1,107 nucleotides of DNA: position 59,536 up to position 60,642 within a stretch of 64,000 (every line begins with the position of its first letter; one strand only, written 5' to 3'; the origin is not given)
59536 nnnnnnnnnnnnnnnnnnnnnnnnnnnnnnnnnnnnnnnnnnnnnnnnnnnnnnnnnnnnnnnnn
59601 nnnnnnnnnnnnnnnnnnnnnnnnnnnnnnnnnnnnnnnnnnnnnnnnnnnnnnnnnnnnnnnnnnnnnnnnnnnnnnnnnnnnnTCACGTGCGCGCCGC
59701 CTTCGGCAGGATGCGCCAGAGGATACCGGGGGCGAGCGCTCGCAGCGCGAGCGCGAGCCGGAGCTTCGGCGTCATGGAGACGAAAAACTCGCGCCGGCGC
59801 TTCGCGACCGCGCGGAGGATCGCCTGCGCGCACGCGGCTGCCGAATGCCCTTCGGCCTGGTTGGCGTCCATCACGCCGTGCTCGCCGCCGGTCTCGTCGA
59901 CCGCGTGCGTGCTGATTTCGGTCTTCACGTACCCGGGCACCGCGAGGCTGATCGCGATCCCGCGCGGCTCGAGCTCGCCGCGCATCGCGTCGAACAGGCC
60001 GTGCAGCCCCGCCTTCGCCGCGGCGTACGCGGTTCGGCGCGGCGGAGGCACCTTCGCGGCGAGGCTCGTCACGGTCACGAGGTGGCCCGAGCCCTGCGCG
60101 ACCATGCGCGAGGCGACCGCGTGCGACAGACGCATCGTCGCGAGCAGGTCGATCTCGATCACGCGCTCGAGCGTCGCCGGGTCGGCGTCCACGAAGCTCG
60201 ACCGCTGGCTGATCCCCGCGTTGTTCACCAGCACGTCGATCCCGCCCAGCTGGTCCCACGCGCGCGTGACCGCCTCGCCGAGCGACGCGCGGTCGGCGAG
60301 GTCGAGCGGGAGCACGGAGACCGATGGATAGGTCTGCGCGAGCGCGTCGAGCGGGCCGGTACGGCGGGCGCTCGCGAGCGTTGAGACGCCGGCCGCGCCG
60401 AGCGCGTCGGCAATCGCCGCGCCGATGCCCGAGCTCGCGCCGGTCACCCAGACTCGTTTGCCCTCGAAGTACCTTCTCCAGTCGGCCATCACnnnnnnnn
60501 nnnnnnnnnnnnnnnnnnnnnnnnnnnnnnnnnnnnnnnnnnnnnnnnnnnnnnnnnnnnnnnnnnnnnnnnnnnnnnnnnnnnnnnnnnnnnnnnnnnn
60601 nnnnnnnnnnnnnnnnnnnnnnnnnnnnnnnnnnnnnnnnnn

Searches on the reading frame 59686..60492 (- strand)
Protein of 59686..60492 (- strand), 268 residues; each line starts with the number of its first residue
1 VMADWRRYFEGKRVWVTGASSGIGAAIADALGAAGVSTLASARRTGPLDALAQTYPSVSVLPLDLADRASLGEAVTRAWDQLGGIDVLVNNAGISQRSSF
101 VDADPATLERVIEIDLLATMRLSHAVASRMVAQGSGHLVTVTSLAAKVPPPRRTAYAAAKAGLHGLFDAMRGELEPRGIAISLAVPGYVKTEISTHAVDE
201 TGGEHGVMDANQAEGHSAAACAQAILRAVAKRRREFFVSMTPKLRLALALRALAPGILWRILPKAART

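Call 3: search_protein_families(library=pfam, proteins=[window:59686-60492:-], max_evalue=0.01)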
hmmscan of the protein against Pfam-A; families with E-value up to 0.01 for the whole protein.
window:59686-60492:- (268 aa): 7 families
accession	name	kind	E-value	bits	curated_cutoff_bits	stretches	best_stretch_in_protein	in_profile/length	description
PF00106.31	adh_short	-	1.1e-47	162.4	26.6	1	12-197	1-190/195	short chain dehydrogenase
PF13561.12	adh_short_C2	-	9.6e-32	110.9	27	1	18-199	1-186/236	Enoyl-(Acyl carrier protein) reductase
PF08659.16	KR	-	6.7e-13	49.4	22.6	1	14-175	3-168/180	KR domain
PF01370.27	Epimerase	-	1.7e-06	28.1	20.9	1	15-171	2-157/240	NAD dependent epimerase/dehydratase family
PF13460.12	NAD_binding_10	-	0.00014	22.2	27.2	1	18-152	1-109/184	NAD(P)H-binding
PF23441.1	SDR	-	0.0014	18.5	27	1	14-199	10-204/258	SDR-like rossmann domain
PF05368.20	NmrA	-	0.0068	16.5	27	1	12-78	3-70/298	NmrA-like family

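Call 4: search_protein_families(library=padloc, proteins=[window:59686-60492:-], max_evalue=0.01)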
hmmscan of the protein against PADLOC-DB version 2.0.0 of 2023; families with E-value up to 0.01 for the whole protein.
window:59686-60492:- (268 aa): 0 families

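Call 6: search_protein_families(library=ncbifam, proteins=[window:59686-60492:-], max_evalue=0.001)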
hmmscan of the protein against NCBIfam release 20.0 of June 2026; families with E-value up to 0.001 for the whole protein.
window:59686-60492:- (268 aa): 221 families (the best 25 are shown)
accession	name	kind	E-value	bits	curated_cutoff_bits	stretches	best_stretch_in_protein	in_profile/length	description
NF004825.0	PRK06181.1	equivalog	3.9e-57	193.5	215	1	8-266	3-263/268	SDR family oxidoreductase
NF005878.0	PRK07825.1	subfamily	4.6e-46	157.4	287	1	8-259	6-245/278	short chain dehydrogenase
NF004526.0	PRK05872.1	subfamily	5.3e-42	143.9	276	1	9-239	8-243/297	short-chain dehydrogenase/reductase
NF009466.0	PRK12826.1-2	subfamily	1.6e-38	132.6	222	1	12-200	4-198/248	3-oxoacyl-ACP reductase FabG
NF004778.0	PRK06124.1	equivalog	1.3e-37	129.6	303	1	9-200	9-204/256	SDR family oxidoreductase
NF004514.1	PRK05855.1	equivalog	1.5e-37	129.4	455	1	5-258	307-570/578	SDR family oxidoreductase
NF006565.0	PRK09072.1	equivalog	2e-36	125.9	238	1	10-264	4-251/265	SDR family oxidoreductase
NF005495.0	PRK07109.1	subfamily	2.1e-36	125.8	264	1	10-264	7-261/334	SDR family oxidoreductase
NF004826.0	PRK06182.1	subfamily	2.2e-35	122.2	305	1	12-202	5-193/274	oxidoreductase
NF006114.0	PRK08263.1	subfamily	2.8e-35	121.9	290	1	12-248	3-242/280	short chain dehydrogenase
NF005806.0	PRK07666.1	equivalog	9.2e-35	120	286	1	9-211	5-211/239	3-ketoacyl-ACP reductase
NF004823.0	PRK06179.1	subfamily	1.6e-34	119.6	310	1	13-201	7-191/271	oxidoreductase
NF005893.0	PRK07856.1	equivalog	5e-34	117.7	255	1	9-198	7-191/255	SDR family oxidoreductase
NF006099.0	PRK08251.1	equivalog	6.3e-34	117.3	253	1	12-257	5-245/250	SDR family oxidoreductase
NF006118.0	PRK08264.1-4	subfamily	6.4e-34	117.5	279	1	9-197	3-189/244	SDR family oxidoreductase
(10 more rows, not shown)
